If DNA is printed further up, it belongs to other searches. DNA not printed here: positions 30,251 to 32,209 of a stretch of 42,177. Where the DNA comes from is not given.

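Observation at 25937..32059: Three paralogous about 540-585-aa polytopic membrane proteins with an acidic first-loop motif: an unassigned GT-C-like family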

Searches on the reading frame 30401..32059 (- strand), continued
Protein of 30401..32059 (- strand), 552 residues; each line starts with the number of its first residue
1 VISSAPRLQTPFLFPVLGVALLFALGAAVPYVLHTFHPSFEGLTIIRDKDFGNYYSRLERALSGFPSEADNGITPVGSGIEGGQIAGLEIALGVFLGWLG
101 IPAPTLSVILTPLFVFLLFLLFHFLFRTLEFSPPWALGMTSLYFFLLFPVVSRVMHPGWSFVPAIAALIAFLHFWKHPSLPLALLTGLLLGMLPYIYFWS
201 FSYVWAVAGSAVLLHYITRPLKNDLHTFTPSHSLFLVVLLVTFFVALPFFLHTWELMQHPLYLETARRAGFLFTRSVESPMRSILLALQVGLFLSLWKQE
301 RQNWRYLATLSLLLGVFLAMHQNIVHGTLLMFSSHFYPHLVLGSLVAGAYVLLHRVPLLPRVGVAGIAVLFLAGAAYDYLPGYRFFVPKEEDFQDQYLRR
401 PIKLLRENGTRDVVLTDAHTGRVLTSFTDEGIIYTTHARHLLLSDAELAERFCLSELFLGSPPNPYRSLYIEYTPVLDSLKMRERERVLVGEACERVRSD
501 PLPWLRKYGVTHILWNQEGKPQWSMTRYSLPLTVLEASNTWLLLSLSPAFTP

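Call 34: find_encoding_contigs(protein=P0022, flank=10000, max_places=1)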
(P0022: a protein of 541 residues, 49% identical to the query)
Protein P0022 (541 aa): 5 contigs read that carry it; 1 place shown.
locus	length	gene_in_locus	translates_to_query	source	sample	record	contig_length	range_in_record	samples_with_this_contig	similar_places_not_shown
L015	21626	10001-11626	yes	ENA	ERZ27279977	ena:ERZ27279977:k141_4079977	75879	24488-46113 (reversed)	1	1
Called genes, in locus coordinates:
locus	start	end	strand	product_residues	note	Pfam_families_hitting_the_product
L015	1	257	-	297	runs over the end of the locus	PF01073:3Beta_HSD, PF01370:Epimerase, PF04321:RmlD_sub_bind, PF05368:NmrA (weak), PF07993:NAD_binding_4 (faint), PF16363:GDP_Man_Dehyd, PF13460:NAD_binding_10 (weak)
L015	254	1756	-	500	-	PF13522:GATase_6, PF13537:GATase_7, PF00733:Asn_synthase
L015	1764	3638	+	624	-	-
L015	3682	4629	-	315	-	PF01370:Epimerase, PF16363:GDP_Man_Dehyd, PF04321:RmlD_sub_bind (weak)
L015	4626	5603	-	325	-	PF00535:Glycos_transf_2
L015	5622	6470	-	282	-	PF08242:Methyltransf_12 (faint), PF13489:Methyltransf_23 (weak), PF08241:Methyltransf_11, PF01209:Ubie_methyltran (weak), PF13649:Methyltransf_25, PF13847:Methyltransf_31 (weak)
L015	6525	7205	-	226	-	PF00535:Glycos_transf_2, PF13641:Glyco_tranf_2_3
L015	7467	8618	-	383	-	-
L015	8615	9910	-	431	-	PF03446:NAD_binding_2 (weak), PF03721:UDPG_MGDP_dh_N, PF00984:UDPG_MGDP_dh, PF03720:UDPG_MGDP_dh_C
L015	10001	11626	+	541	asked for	-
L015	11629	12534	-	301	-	PF13489:Methyltransf_23, PF07021:MetW (weak), PF13847:Methyltransf_31, PF08241:Methyltransf_11, PF08242:Methyltransf_12, PF13649:Methyltransf_25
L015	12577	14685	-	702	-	-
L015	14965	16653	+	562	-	-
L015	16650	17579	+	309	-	PF01073:3Beta_HSD, PF01370:Epimerase, PF02719:Polysacc_synt_2 (weak), PF05368:NmrA, PF16363:GDP_Man_Dehyd, PF07993:NAD_binding_4, PF13460:NAD_binding_10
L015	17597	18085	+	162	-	PF04138:GtrA_DPMS_TM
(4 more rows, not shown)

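Call 35: find_encoding_contigs(protein=P0026, flank=10000, max_places=1)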
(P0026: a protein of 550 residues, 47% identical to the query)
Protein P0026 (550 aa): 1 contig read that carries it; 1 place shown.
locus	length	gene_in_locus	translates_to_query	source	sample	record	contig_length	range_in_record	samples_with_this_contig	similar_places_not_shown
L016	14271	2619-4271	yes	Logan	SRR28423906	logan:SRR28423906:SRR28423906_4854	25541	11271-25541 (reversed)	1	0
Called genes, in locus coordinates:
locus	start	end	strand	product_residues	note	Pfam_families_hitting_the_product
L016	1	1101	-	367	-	?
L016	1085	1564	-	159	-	PF25084:LbH_EIF2B, PF25087:GMPPB_C, PF14602:Hexapep_2 (faint), PF00132:Hexapep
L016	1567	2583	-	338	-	PF01408:GFO_IDH_MocA, PF22725:GFO_IDH_MocA_C3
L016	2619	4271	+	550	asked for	-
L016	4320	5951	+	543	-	-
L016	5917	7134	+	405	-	PF13439:Glyco_transf_4, PF13579:Glyco_trans_4_4 (weak), PF00534:Glycos_transf_1, PF13692:Glyco_trans_1_4, PF13524:Glyco_trans_1_2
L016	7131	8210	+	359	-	PF02350:Epimerase_2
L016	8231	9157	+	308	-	-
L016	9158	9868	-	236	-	PF00535:Glycos_transf_2, PF10111:Glyco_tranf_2_2 (faint), PF13641:Glyco_tranf_2_3, PF12804:NTP_transf_3 (weak)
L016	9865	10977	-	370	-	PF01073:3Beta_HSD, PF01370:Epimerase, PF02719:Polysacc_synt_2, PF07993:NAD_binding_4, PF13460:NAD_binding_10 (weak), PF16363:GDP_Man_Dehyd, PF01370:Epimerase, PF16363:GDP_Man_Dehyd, +2 more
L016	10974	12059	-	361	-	PF01073:3Beta_HSD (weak), PF01370:Epimerase, PF02719:Polysacc_synt_2 (weak), PF04321:RmlD_sub_bind, PF16363:GDP_Man_Dehyd, PF07993:NAD_binding_4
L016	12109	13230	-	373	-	PF20706:GT4-conflict (faint), PF13439:Glyco_transf_4, PF13579:Glyco_trans_4_4, PF00534:Glycos_transf_1, PF13692:Glyco_trans_1_4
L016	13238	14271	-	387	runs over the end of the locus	PF08323:Glyco_transf_5 (faint), PF20706:GT4-conflict (faint), PF13439:Glyco_transf_4, PF13579:Glyco_trans_4_4, PF13524:Glyco_trans_1_2 (faint), PF00534:Glycos_transf_1, PF13692:Glyco_trans_1_4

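Call 36: search_protein_representatives(alignment_id=A3)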
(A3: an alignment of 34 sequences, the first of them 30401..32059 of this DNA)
Query: 34 sequences, 540 profile positions. Proteins with E-value up to 0.001 (for the whole library): 2041; up to 1e-10: 1321; up to 1e-30: 506. The best 150 are listed.
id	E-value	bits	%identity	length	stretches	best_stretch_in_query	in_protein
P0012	7.6e-236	800.2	-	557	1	6-538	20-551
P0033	5.4e-212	721.5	-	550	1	5-539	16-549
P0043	1.3e-169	581.7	-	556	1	1-539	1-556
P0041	3.6e-154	530.7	-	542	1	27-539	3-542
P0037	7.3e-153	526.3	-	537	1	45-539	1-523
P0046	1.8e-147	508.5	-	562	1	4-538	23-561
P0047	5.5e-139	480.6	-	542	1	10-539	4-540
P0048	3.3e-134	464.8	-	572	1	7-539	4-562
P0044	4.4e-134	464.4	-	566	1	4-539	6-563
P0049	9.9e-134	463.2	-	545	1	6-539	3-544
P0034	7.4e-131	453.7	-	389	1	9-372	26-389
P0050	3.9e-126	438.1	-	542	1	6-539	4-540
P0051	3.0e-124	431.9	-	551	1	6-539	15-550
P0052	3.2e-124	431.8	-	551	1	8-539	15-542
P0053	2.2e-117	409.3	-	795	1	4-539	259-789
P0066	1.0e-101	357.6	-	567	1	4-537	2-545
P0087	1.5e-92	327.3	-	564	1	1-538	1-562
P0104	7.1e-84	298.7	-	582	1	5-537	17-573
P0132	4.3e-70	253.2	-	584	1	8-537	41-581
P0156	4.4e-65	236.6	-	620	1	1-539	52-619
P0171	9.5e-62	225.6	-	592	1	7-538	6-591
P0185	7.5e-60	219.4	-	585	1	10-521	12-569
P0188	1.8e-59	218.2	-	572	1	10-513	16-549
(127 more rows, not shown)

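Call 39: search_protein_families(library=pfam, alignment_id=A4, max_evalue=0.01)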
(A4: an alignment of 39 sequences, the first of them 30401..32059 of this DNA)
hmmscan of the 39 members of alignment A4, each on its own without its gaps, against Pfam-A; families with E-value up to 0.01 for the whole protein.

A. member 1, window:30401-32059:- (552 aa): 0 families

B. families by the number of members that match (of 39 scanned): 3 families
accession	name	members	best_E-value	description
PF13231.12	PMT_2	2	0.00059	Dolichyl-phosphate-mannose-protein mannosyltransferase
PF20604.3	DUF6798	2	0.0029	Domain of unknown function (DUF6798)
PF01757.29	Acyl_transf_3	1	0.0039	Acyltransferase domain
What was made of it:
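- On PMT / ArnT-like (GT39/GT83; Pfam PMT, PMT_2): Only 2 of 39 diverse members touch PMT_2, at E 6e-4 (call 39).
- Closest known: Protein O-mannosyltransferases and ArnT-like enzymes. Different: PMT_2 is hit only below threshold, by 2 of 39 members at E 6e-4 (call 39).
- Tried and rejected: Pfam on 39 diverse members gave only sub-threshold PMT_2 and DUF6798 hits, in 2 members each (call 39).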

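Call 40: search_protein_families(library=ncbifam, proteins=[P0031], max_evalue=0.00001)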
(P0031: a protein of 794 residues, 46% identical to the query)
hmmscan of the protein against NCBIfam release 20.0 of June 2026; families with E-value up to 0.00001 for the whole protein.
P0031 (794 aa): 14 families
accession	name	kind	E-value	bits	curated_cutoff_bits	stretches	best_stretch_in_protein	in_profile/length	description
TIGR04182.1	glyco_TIGR04182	equivalog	1.2e-26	93.7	325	1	5-221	2-216/293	S-layer glycoprotein N-glycosyltransferase AglJ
NF007482.0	PRK10073.1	equivalog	2.8e-15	56.1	423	1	2-105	5-111/334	glycosyltransferase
NF047588.1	GlcsyltransPgfSStrep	equivalog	8.4e-15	54.8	500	1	4-163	2-165/308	glycosyltransferase PgfS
NF007986.1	PRK10714.1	equivalog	1e-12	47.7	529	1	5-111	8-122/316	undecaprenyl-phosphate 4-deoxy-4-formamido-L-arabinose transferase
TIGR03937.1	PgaC_IcaA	equivalog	1.1e-12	47.6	422.3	1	3-102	45-148/407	poly-beta-1,6-N-acetyl-D-glucosamine synthase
NF041391.1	DPhHxTase_Halo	equivalog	1.7e-12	46.8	375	1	11-201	3-188/213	dolichyl-phosphate hexose transferase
TIGR04283.1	glyco_like_mftF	equivalog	2.4e-10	40.4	182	1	5-102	1-95/221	TIGR04283 family arsenosugar biosynthesis glycosyltransferase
TIGR03965.1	mycofact_glyco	equivalog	2.7e-09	36.4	280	1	3-120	74-194/467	mycofactocin biosynthesis glycosyltransferase MftF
NF058614.1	PPMAGASynPpgS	equivalog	3.2e-09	36.6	370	1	7-193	4-193/226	polyprenyl-phospho-N-acetylgalactosaminyl synthase PpgS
NF047683.1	TeichurnBiosyTuaG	equivalog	4.9e-09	36.2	400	1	3-106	6-113/252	teichuronic acid biosynthesis protein TuaG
NF041875.1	EPS_EpsD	equivalog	6.3e-08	32.4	370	1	5-115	1-115/325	exopolysaccharide biosynthesis glycosyltransferase EpsD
NF010496.0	PRK13915.1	equivalog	1.5e-07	30.8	262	1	5-98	33-136/307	glucosyl-3-phosphoglycerate synthase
NF053739.1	GlytfEpsEBac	equivalog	2.1e-07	30.2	450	1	3-114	1-117/265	glycosyltransferase EpsE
TIGR03111.1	glyc2_xrt_Gpos1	hypoth_equivalog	3.1e-06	26.2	363.95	1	2-112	48-164/439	TIGR03111 family XrtG-associated glycosyltransferase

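Call 51: list_cluster_members(proteins=[P0046, P0053, P0066, P0087, P0104, P0132, P0156, P0171, P0185, P0188])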
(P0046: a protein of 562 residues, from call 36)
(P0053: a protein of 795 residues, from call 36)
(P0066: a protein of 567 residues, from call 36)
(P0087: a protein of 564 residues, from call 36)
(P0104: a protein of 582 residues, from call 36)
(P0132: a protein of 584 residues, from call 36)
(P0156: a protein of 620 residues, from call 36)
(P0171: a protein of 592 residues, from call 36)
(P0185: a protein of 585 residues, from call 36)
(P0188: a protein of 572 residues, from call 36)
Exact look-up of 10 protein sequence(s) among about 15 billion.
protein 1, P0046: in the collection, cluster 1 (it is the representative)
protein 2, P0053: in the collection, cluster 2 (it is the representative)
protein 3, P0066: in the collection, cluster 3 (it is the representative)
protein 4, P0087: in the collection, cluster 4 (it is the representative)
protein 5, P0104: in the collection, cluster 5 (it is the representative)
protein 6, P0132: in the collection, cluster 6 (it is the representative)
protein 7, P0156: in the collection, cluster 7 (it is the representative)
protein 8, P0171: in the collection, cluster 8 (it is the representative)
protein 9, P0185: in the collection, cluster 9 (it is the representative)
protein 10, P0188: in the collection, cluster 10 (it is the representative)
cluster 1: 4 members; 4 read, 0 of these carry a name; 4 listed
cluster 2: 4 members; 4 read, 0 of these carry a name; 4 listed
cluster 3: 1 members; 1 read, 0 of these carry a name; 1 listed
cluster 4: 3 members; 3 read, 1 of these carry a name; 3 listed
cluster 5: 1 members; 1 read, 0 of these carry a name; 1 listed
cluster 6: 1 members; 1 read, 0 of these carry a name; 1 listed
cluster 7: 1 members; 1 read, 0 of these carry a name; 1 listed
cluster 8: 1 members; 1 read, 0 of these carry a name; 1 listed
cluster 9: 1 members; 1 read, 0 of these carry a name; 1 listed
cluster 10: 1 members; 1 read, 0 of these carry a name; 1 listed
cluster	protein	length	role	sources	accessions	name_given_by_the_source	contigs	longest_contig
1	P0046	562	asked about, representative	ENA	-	-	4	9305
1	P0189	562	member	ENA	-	-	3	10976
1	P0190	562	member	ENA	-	-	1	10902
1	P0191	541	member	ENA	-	-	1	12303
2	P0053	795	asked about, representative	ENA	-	-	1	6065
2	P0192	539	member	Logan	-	-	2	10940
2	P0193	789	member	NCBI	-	-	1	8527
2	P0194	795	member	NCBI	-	-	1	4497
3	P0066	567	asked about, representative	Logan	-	-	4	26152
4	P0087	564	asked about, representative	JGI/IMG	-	hypothetical protein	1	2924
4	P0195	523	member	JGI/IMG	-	-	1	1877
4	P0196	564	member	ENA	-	-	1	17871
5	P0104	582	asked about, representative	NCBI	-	-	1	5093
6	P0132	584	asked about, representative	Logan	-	-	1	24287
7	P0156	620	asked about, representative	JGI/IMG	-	-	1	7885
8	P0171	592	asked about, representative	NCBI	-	-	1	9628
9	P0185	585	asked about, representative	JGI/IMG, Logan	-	-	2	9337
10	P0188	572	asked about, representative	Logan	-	-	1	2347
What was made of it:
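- Tried and rejected: Cluster look-ups found no source name beyond 'hypothetical protein' for ten diverse family members (call 51).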

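Call 62: find_encoding_contigs(protein=P0132, flank=8000, max_places=1)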
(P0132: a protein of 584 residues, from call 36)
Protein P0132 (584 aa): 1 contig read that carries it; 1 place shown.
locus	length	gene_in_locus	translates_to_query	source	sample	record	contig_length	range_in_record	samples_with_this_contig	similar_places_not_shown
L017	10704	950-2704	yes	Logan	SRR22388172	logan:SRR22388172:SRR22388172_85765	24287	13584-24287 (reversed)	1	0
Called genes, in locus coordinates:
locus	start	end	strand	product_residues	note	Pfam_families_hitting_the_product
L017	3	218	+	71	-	?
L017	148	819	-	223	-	PF13489:Methyltransf_23 (weak), PF13649:Methyltransf_25 (weak), PF08241:Methyltransf_11, PF08242:Methyltransf_12 (weak), PF13847:Methyltransf_31 (weak)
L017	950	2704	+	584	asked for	-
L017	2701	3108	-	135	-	PF01592:NifU_N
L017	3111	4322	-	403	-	PF00155:Aminotran_1_2 (weak), PF00266:Aminotran_5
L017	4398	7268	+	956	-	-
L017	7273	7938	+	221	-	PF00535:Glycos_transf_2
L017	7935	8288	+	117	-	PF10066:DUF2304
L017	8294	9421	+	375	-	PF13439:Glyco_transf_4, PF13579:Glyco_trans_4_4 (weak), PF00534:Glycos_transf_1, PF13692:Glyco_trans_1_4, PF13524:Glyco_trans_1_2 (weak)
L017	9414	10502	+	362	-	PF13439:Glyco_transf_4, PF20706:GT4-conflict, PF00534:Glycos_transf_1, PF13692:Glyco_trans_1_4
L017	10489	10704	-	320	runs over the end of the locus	PF01796:OB_ChsH2_C, PF00625:Guanylate_kin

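Call 63: find_encoding_contigs(protein=P0066, flank=8000, max_places=1)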
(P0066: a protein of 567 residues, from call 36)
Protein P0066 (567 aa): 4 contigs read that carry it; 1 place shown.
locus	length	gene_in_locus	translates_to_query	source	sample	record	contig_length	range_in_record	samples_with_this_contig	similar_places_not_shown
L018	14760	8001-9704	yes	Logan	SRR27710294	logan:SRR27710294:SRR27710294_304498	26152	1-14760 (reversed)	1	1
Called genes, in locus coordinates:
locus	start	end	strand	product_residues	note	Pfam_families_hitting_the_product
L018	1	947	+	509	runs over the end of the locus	PF00171:Aldedh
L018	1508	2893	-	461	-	PF13495:Phage_int_SAM_4 (weak), PF00589:Phage_integrase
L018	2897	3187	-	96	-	PF12728:HTH_17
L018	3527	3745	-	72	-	-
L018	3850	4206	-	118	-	PF02452:PemK_toxin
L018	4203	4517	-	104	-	-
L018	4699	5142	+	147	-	-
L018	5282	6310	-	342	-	PF06067:DUF932 (weak)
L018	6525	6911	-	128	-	-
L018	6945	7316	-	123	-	-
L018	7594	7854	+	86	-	-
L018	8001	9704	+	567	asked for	-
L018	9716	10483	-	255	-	-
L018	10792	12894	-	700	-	PF10412:TrwB_AAD_bind (weak), PF13401:AAA_22 (faint), PF12696:TraG-D_C (weak)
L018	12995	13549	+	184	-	-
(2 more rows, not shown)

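Call 64: find_encoding_contigs(protein=P0171, flank=8000, max_places=1)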
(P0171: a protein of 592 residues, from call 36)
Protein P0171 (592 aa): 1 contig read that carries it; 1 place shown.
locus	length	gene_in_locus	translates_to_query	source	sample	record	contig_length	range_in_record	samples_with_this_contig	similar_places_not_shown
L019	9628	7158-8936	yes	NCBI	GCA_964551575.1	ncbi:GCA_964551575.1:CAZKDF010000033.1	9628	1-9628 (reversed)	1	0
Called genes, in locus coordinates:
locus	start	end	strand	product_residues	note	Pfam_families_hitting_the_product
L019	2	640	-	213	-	?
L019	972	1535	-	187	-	PF00857:Isochorismatase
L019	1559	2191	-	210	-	PF13487:HD_5 (faint), PF01966:HD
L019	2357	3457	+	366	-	PF00389:2-Hacid_dh, PF02826:2-Hacid_dh_C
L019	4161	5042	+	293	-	-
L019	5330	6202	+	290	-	PF00892:EamA, PF10639:TMEM234 (faint), PF00892:EamA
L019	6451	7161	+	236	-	PF00535:Glycos_transf_2, PF13641:Glyco_tranf_2_3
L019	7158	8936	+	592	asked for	-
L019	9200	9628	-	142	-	?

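Call 65: search_solved_structures(query=L019:6451-7161:+, max_evalue=0.001)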
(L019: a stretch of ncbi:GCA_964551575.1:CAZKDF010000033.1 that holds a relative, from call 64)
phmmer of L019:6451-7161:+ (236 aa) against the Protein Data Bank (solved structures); distinct sequences matched with E-value up to 0.001: 5.
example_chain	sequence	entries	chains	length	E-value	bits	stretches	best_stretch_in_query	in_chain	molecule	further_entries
5mlz_A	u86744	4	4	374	2.2e-25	92.7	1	4-223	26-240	Dolichol monophosphate mannose synthase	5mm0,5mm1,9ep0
9bhc_C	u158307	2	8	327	4e-05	26.4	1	5-118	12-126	Undecaprenyl-phosphate 4-deoxy-4-formamido-L-arabinose transferase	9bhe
8vxh_A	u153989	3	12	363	5.3e-05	26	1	5-118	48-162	Undecaprenyl-phosphate 4-deoxy-4-formamido-L-arabinose transferase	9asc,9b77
9hwj_A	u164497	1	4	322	9.6e-05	25.2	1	5-130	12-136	Undecaprenyl-phosphate 4-deoxy-4-formamido-L-arabinose transferase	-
9ugr_A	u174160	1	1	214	0.00014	24.6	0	10-66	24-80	Syn-F4-Link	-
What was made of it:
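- A distant family member, P0171, has a DPMS-like 236-aa GT2 immediately upstream with a 4-nt overlap (calls 64, 65).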
